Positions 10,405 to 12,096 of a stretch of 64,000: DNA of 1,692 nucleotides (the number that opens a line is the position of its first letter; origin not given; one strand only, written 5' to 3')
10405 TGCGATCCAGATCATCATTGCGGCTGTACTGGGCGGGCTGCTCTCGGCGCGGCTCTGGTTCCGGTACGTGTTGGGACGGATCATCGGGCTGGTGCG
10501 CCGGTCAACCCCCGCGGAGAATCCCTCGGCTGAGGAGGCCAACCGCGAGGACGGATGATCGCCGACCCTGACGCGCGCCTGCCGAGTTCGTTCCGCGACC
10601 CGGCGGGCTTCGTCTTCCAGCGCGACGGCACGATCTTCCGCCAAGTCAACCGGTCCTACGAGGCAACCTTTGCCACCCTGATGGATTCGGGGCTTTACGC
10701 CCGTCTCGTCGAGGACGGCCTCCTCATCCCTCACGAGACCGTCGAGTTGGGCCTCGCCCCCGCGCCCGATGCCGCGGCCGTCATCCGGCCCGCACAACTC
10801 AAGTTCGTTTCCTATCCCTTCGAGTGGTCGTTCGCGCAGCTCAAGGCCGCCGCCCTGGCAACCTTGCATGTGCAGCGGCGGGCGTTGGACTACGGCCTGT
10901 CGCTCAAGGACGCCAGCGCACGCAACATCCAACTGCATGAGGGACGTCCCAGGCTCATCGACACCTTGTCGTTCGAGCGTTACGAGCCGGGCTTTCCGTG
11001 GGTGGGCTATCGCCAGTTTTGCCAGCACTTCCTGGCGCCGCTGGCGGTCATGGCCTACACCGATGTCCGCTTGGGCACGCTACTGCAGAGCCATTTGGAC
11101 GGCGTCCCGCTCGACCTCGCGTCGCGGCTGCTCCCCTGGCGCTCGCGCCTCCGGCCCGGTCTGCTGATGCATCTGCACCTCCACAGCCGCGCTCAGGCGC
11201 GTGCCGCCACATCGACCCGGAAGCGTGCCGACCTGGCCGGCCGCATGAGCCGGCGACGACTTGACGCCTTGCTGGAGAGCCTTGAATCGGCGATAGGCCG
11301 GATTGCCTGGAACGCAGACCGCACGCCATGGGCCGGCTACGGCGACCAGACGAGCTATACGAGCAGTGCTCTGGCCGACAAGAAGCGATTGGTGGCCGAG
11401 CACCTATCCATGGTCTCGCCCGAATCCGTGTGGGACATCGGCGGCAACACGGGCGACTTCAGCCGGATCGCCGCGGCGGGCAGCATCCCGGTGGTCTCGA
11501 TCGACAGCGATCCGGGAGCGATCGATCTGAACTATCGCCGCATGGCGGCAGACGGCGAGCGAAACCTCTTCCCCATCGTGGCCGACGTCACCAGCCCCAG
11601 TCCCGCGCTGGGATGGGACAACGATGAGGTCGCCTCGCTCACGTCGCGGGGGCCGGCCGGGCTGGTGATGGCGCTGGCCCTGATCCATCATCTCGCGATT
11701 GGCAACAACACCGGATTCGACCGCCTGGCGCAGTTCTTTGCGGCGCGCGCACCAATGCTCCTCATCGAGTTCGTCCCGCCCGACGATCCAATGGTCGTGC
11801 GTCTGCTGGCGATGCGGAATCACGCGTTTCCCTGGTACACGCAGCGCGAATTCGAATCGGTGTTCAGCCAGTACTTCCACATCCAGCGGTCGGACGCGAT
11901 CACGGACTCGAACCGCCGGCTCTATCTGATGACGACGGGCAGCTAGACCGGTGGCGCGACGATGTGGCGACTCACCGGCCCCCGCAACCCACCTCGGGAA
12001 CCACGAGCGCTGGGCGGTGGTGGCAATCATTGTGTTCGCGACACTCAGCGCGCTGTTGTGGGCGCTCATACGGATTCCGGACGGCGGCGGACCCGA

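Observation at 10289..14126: Four-gene coupled operon: small two-helix membrane protein, MTase-domain protein with novel N-terminal domain, DE-motif GT-C, and domain protein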

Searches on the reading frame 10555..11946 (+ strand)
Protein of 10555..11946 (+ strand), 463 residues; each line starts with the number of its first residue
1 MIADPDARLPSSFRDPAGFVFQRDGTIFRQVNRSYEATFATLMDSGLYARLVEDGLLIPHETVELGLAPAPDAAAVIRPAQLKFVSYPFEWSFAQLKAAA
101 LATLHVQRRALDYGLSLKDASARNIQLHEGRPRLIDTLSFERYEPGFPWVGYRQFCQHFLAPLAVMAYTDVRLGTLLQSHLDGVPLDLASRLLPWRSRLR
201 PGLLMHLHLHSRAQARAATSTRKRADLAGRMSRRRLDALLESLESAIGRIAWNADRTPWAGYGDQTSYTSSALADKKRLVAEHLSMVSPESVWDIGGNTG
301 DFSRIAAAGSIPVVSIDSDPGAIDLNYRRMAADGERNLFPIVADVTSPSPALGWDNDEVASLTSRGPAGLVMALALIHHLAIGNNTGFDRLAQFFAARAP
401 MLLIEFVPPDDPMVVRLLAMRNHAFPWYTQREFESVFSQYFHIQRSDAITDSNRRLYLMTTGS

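Call 3: search_protein_families(library=pfam, proteins=[window:10555-11946:+], max_evalue=0.1)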
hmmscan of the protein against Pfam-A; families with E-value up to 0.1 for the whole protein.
window:10555-11946:+ (463 aa): 1 family
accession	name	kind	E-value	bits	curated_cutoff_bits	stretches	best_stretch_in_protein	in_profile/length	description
PF13489.12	Methyltransf_23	-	0.099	12.8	27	0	287-381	21-95/164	Methyltransferase domain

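Call 4: search_protein_families(library=ncbifam, proteins=[window:10555-11946:+], max_evalue=0.1)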
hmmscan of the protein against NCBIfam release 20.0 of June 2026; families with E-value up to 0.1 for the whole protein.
window:10555-11946:+ (463 aa): 2 families
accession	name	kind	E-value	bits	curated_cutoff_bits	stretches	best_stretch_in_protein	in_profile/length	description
NF043040.1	corrin_prot_MT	hypoth_equivalog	0.085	12.3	180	0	273-334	27-87/216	corrinoid protein-associated methyltransferase CpaM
NF011529.0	PRK14968.1-3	equivalog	0.096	12.1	162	0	274-334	20-80/198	putative methyltransferase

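Call 8: find_homologous_proteins(query=window:10555-11946:+)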
Query window:10555-11946:+ (463 aa): 7989 proteins with E <= 0.001 among 8000 candidates; the best 120 are listed.
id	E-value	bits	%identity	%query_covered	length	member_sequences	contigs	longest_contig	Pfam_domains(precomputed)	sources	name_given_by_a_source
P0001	4.6e-288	973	94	100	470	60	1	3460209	-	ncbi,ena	-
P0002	1.1e-255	867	83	99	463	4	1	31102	-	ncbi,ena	-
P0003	1.9e-255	866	84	99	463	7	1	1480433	-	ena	-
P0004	7.6e-251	851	81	99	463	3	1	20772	-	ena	-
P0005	1.4e-250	850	81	100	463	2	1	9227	-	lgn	-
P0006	2.3e-250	849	81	99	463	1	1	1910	-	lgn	-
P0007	3.0e-250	849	80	99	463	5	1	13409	-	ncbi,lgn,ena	-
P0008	3.9e-250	848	88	92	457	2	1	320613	-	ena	-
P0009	6.5e-250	848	81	99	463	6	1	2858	-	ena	-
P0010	1.5e-247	840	81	99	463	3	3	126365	-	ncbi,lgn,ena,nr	ncbi:MAG: class I SAM-dependent methyltransferase [Chloroflexi bacterium]|nr:class I SAM-dependent m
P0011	7.0e-237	805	77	100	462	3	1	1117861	-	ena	-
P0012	1.6e-236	803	77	100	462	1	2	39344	-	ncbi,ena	-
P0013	1.8e-236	803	77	100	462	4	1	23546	-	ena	-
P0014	2.7e-236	803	76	100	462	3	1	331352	-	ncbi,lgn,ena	-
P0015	2.9e-236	803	77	100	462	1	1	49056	-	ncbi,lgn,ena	-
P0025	4.6e-232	789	75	100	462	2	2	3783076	-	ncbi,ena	-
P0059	4.2e-210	716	76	90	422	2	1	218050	-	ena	-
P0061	7.1e-178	610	62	99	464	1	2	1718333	-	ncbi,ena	-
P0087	3.2e-155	535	53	98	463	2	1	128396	-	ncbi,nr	ncbi:hypothetical protein QUF64_12460 [Anaerolineales bacterium HSG6]|nr:hypothetical protein [Anaer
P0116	3.2e-153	529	54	97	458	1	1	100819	PF13489.13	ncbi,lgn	-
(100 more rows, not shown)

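Call 9: search_solved_structures(query=window:10555-11946:+, max_evalue=1, show_alignments=2)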
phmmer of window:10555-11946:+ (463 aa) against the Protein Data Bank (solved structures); distinct sequences matched with E-value up to 1: 1.
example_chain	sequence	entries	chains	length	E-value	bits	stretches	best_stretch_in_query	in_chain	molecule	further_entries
5w1u_A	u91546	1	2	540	0.66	11.9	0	192-262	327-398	Carboxylic ester hydrolase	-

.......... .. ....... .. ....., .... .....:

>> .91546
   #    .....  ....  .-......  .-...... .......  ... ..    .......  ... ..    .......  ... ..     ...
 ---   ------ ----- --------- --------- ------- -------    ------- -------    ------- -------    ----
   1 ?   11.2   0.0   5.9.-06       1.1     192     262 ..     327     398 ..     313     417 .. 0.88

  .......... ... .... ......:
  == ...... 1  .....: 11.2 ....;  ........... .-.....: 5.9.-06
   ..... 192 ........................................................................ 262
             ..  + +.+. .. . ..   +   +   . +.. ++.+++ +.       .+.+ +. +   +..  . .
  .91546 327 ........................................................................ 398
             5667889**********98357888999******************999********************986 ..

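Call 12: find_encoding_contigs(protein=P0001, flank=10000, max_places=2)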
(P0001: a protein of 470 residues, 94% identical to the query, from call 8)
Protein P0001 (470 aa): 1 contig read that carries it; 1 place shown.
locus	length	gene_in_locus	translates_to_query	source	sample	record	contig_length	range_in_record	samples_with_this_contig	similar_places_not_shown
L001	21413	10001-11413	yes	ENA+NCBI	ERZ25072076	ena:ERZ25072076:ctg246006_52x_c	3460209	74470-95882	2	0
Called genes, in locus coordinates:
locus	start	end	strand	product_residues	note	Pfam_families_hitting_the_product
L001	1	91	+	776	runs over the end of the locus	PF00488:MutS_V, PF01713:Smr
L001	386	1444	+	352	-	PF04313:HSDR_N (faint), PF13588:HSDR_N_2 (weak), PF18755:RAMA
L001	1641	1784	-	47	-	-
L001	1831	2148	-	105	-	PF02410:RsfS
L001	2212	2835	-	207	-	PF01467:CTP_transf_like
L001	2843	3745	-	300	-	-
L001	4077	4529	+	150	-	PF01548:DEDD_Tnp_IS110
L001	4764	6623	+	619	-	PF00860:Xan_ur_permease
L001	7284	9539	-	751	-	PF00884:Sulfatase (weak)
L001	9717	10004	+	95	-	-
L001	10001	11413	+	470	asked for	-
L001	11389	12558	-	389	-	-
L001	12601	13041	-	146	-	PF08327:AHSA1 (faint)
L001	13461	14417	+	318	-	PF00248:Aldo_ket_red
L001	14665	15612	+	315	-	PF01548:DEDD_Tnp_IS110, PF02371:Transposase_20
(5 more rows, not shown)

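Call 13: find_encoding_contigs(protein=P0003, flank=8000, max_places=2)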
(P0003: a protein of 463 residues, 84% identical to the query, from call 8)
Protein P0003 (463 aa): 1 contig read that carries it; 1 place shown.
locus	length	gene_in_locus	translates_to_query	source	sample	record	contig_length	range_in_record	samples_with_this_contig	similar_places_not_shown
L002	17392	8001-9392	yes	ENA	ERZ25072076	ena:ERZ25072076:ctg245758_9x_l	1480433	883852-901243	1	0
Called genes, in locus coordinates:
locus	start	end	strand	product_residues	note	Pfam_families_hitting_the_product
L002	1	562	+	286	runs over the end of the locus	PF00860:Xan_ur_permease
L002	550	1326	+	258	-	PF00860:Xan_ur_permease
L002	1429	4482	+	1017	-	-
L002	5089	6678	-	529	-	PF00884:Sulfatase (faint)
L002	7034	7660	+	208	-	-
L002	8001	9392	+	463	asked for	-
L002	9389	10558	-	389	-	PF13088:BNR_2 (faint)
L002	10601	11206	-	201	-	PF14117:DUF4287 (weak), PF08327:AHSA1 (faint)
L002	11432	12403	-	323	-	PF05598:DUF772, PF01609:DDE_Tnp_1, PF13612:DDE_Tnp_1_3, PF13586:DDE_Tnp_1_2 (weak), PF13751:DDE_Tnp_1_6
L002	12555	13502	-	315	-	PF01408:GFO_IDH_MocA, PF22725:GFO_IDH_MocA_C3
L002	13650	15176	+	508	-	-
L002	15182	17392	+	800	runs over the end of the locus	PF01804:Penicil_amidase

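Call 14: find_encoding_contigs(protein=P0025, flank=8000, max_places=2)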
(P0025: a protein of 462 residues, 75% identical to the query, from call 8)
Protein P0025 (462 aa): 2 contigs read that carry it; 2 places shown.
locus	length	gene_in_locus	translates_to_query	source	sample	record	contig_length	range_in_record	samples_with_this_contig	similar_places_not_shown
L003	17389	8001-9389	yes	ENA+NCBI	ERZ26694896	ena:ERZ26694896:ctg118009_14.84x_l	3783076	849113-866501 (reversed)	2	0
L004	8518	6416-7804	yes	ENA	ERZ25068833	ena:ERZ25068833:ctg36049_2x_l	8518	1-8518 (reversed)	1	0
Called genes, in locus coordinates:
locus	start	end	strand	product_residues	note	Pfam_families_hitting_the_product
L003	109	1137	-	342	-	-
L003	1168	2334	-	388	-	-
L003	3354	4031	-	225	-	-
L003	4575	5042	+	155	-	-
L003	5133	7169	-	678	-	-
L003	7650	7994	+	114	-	-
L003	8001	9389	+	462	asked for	-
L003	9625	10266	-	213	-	PF01936:NYN (weak)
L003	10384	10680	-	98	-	-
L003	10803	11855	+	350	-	PF02615:Ldh_2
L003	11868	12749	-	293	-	PF02401:LYTB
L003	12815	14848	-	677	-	PF03190:Thioredox_DsbH, PF13899:Thioredoxin_7, PF13098:Thioredoxin_2 (weak)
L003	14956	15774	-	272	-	PF01261:AP_endonuc_2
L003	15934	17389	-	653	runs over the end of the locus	PF07719:TPR_2 (faint), PF13371:TPR_9 (faint), PF00515:TPR_1 (faint), PF13181:TPR_8 (faint), PF13414:TPR_11 (faint), PF13431:TPR_17 (faint), PF13432:TPR_16 (weak)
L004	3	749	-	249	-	?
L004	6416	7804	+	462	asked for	-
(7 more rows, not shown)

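Call 15: find_encoding_contigs(protein=P0061, flank=8000, max_places=2)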
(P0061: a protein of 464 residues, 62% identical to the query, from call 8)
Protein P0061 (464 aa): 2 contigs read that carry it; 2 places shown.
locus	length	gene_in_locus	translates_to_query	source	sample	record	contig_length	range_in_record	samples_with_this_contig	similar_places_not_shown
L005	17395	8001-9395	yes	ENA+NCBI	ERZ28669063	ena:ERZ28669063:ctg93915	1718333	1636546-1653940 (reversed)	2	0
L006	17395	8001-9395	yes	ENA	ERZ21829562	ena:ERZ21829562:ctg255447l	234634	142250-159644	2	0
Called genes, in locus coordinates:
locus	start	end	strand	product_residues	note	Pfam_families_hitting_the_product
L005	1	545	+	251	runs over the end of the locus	PF01872:RibD_C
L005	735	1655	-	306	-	-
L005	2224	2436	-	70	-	-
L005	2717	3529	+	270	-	-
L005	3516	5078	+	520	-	PF13489:Methyltransf_23, PF08241:Methyltransf_11, PF08242:Methyltransf_12, PF13649:Methyltransf_25, PF13847:Methyltransf_31, PF00535:Glycos_transf_2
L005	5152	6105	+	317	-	PF01073:3Beta_HSD (faint), PF01370:Epimerase, PF02719:Polysacc_synt_2 (faint), PF13460:NAD_binding_10 (faint), PF16363:GDP_Man_Dehyd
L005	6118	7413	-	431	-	PF00535:Glycos_transf_2, PF13641:Glyco_tranf_2_3, PF13632:Glyco_trans_2_3, PF01041:DegT_DnrJ_EryC1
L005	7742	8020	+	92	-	-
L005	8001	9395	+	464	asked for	-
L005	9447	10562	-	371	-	PF01073:3Beta_HSD, PF01370:Epimerase, PF02719:Polysacc_synt_2 (faint), PF04321:RmlD_sub_bind (faint), PF16363:GDP_Man_Dehyd, PF07993:NAD_binding_4 (weak), PF01370:Epimerase, PF16363:GDP_Man_Dehyd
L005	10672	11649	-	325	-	PF00288:GHMP_kinases_N, PF08544:GHMP_kinases_C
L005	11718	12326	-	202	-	PF13580:SIS_2, PF01380:SIS (weak)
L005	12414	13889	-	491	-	PF11376:DUF3179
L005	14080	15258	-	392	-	PF01546:Peptidase_M20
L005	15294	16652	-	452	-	PF00202:Aminotran_3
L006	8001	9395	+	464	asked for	-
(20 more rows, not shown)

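Call 19: predict_structure(alignment_id=A1)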
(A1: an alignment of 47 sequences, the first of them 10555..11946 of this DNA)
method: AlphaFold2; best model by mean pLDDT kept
length: 463 residues; sequences in the alignment: 47
mean_pLDDT: 89.6   pTM: 0.90
mean pLDDT of the five models: 89.6, 89.5, 88.9, 88.4, 86.0
residues with pLDDT >= 90: 325; 70-90: 100; 50-70: 26; < 50: 12
segments of 3 or more residues with pLDDT < 50: 1-7, 10-14
pLDDT, mean of each block of 10 residues (from residue 1): 44 63 88 93 96 95 91 91 89 98 98 94 90 90 92 97 97 92 94 96 97 86 83 95 98 82 67 95 94 94 94 94 96 95 79 64 80 93 90 92 96 89 91 98 97 96 75
secondary structure, 60 per line:
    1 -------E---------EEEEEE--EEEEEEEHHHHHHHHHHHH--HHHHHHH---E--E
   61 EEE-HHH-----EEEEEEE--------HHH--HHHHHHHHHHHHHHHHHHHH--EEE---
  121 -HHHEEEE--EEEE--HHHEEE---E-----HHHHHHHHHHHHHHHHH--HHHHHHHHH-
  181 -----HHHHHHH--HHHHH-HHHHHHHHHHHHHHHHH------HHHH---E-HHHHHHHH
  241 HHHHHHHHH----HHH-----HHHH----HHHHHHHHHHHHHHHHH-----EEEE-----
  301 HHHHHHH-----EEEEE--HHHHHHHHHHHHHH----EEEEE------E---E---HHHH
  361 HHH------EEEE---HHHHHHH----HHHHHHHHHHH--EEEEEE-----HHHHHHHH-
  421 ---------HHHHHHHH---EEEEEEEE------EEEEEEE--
elements in order: E18-23 E26-32 H33-44 H47-53 E60-63 E73-79 H93-112 E115-117 E125-128 E131-134 E140-142 H152-168 H171-179 H186-192 H195-199 H201-217 H224-227 H233-249 H262-265 H270-286 E292-295 H301-307 E313-317 H320-333 E338-342 H357-363 E370-373 H377-383 H388-398 E401-406 H412-419 H430-437 E441-448 E455-461

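Call 23: fold_search(model_id=the predicted structure, library=pdb)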
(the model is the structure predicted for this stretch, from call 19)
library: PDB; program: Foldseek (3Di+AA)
matches with E <= 10: 1995; with E <= 0.001: 755
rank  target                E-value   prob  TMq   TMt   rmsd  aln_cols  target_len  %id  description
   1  5eeh_A                7.5e-09  1.00  0.29  0.38  19.4       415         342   13  Crystal structure of carminomycin-4-O-methyltransferase DnrK in complex with SAH and 2-chloro-4-nitrophenol (released 2015-12-16)
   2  1tw3_A                8.4e-09  1.00  0.30  0.40  19.1       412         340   13  Crystal structure of Carminomycin-4-O-methyltransferase (DnrK) in complex with S-adenosyl-L-homocystein (SAH) and 4-me (released 2004-09-14)
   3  7pga_C                1.1e-08  1.00  0.29  0.40  18.4       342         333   14  Chimeric carminomycin-4-O-methyltransferase (DnrK) with regions from 10-hydroxylase RdmB and 10-decarboxylase TamK (released 2022-08-24)
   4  5eeh_C                1.3e-08  1.00  0.29  0.38  19.8       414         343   13  Crystal structure of carminomycin-4-O-methyltransferase DnrK in complex with SAH and 2-chloro-4-nitrophenol (released 2015-12-16)
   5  1tw2_B                1.3e-08  1.00  0.29  0.37  19.7       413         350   13  Crystal structure of Carminomycin-4-O-methyltransferase (DnrK) in complex with S-adenosyl-L-homocystein (SAH) and 4-me (released 2004-09-14)
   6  1tw2_A                1.6e-08  1.00  0.29  0.38  19.7       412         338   13  Crystal structure of Carminomycin-4-O-methyltransferase (DnrK) in complex with S-adenosyl-L-homocystein (SAH) and 4-me (released 2004-09-14)
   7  7pga_A                1.6e-08  1.00  0.29  0.38  19.0       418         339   12  Chimeric carminomycin-4-O-methyltransferase (DnrK) with regions from 10-hydroxylase RdmB and 10-decarboxylase TamK (released 2022-08-24)
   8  7phd_A                2.8e-08  1.00  0.28  0.40  18.9       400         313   14  Chimeric carminomycin-4-O-methyltransferase (DnrK) with a region from 10-decarboxylase TamK (released 2022-09-07)
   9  7pga_B                3.0e-08  1.00  0.29  0.38  18.4       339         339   14  Chimeric carminomycin-4-O-methyltransferase (DnrK) with regions from 10-hydroxylase RdmB and 10-decarboxylase TamK (released 2022-08-24)
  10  9la8_A                3.0e-08  1.00  0.29  0.39  19.6       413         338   13  Comparative analysis of functions and catalytic mechanisms of methyltransferases involved in anthracycline biosynthesi (released 2026-01-07)
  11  4azs                  3.1e-08  1.00  0.31  0.33   4.5       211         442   15  High resolution (2.2 A) crystal structure of WbdD. (released 2012-09-26)
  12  7oy1_B                3.3e-08  1.00  0.32  0.43  18.2       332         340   14  DnrK mutant RTCR (released 2022-07-13)
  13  3jwg                  3.7e-08  1.00  0.30  0.66   5.6       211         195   15  Crystal structure analysis of the methyltransferase domain of bacterial-CtHen1-C (released 2009-10-20)
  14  5eeg_A                4.2e-08  1.00  0.29  0.39  19.5       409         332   14  Crystal structure of carminomycin-4-O-methyltransferase DnrK in complex with tetrazole-SAH (released 2015-12-23)
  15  7oy1_A                4.2e-08  1.00  0.29  0.38  19.4       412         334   13  DnrK mutant RTCR (released 2022-07-13)
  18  4ax8                  6.2e-08  1.00  0.30  0.31   4.4       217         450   14  Medium resolution structure of the bifunctional kinase- methyltransferase WbdD (released 2012-10-03)
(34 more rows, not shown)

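Call 24: find_encoding_contigs(protein=P0087, flank=8000, max_places=2)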
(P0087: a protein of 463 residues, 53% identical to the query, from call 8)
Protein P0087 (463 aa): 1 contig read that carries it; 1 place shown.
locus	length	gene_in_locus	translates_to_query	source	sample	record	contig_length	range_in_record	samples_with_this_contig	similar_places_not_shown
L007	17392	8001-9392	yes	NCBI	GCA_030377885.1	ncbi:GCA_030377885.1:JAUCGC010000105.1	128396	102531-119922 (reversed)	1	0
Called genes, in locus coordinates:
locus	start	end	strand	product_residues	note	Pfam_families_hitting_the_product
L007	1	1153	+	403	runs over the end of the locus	PF01546:Peptidase_M20, PF07687:M20_dimer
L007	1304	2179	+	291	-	PF03881:Fructosamin_kin, PF01636:APH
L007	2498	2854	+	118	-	-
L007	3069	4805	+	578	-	PF00582:Usp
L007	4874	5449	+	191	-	PF01252:Peptidase_A8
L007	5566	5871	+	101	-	-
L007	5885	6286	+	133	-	-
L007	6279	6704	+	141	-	PF01844:HNH, PF14279:HNH_5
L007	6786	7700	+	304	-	PF01479:S4, PF00849:PseudoU_synth_2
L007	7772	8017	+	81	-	-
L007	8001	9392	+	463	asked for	-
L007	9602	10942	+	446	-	PF00884:Sulfatase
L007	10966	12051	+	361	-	-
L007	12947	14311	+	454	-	PF02310:B12-binding (weak), PF13282:DUF4070 (faint), PF04055:Radical_SAM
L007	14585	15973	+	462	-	PF07690:MFS_1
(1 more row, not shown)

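Call 25: find_encoding_contigs(protein=P0116, flank=8000, max_places=2)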
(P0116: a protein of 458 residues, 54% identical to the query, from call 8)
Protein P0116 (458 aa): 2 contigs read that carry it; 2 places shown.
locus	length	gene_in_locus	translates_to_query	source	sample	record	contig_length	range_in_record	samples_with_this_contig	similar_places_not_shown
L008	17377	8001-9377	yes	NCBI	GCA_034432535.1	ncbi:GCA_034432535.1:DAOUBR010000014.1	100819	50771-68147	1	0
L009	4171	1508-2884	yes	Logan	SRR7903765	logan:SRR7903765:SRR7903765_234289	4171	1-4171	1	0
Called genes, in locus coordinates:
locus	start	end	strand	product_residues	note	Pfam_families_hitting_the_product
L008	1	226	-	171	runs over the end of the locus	-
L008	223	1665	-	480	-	PF13185:GAF_2, PF01590:GAF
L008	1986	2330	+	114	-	PF00886:Ribosomal_S16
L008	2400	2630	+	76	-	PF13083:KH_KhpA-B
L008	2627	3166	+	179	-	PF01782:RimM, PF05239:PRC, PF24986:PRC_RimM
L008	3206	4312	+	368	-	PF14520:HHH_5 (weak), PF02481:DNA_processg_A, PF17782:WHD_DprA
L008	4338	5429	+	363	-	PF00483:NTP_transferase, PF12804:NTP_transf_3, PF22640:ManC_GMP_beta-helix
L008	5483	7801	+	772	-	PF18930:DUF5679, PF01751:Toprim, PF01131:Topoisom_bac, PF01396:Zn_ribbon_Top1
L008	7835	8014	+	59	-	-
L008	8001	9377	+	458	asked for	PF13489:Methyltransf_23 (weak)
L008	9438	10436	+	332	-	-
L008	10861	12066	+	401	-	PF00438:S-AdoMet_synt_N, PF02772:S-AdoMet_synt_M, PF02773:S-AdoMet_synt_C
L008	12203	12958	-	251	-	PF00005:ABC_tran, PF02463:SMC_N (faint), PF13304:AAA_21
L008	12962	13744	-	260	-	PF02361:CbiQ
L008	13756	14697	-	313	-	PF01891:CbiM, PF13190:PDGLE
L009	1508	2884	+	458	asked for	PF13489:Methyltransf_23 (weak)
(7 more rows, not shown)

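Call 29: find_encoding_contigs(protein=P0013, flank=9000, max_places=2)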
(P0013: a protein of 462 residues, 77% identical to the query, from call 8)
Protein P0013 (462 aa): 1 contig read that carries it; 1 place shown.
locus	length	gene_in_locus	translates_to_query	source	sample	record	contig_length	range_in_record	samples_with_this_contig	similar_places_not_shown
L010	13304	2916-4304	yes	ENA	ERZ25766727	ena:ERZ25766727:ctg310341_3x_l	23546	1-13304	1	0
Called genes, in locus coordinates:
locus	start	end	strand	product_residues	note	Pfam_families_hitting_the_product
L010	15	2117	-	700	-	-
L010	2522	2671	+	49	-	-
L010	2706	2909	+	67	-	-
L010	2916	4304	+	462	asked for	-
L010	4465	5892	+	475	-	-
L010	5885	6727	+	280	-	-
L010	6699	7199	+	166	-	-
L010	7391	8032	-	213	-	-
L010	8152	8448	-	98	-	-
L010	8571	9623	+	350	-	PF02615:Ldh_2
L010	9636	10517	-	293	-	PF02401:LYTB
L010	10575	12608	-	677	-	PF03190:Thioredox_DsbH, PF13899:Thioredoxin_7, PF13098:Thioredoxin_2 (weak), PF07470:Glyco_hydro_88 (faint)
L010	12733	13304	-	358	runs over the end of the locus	-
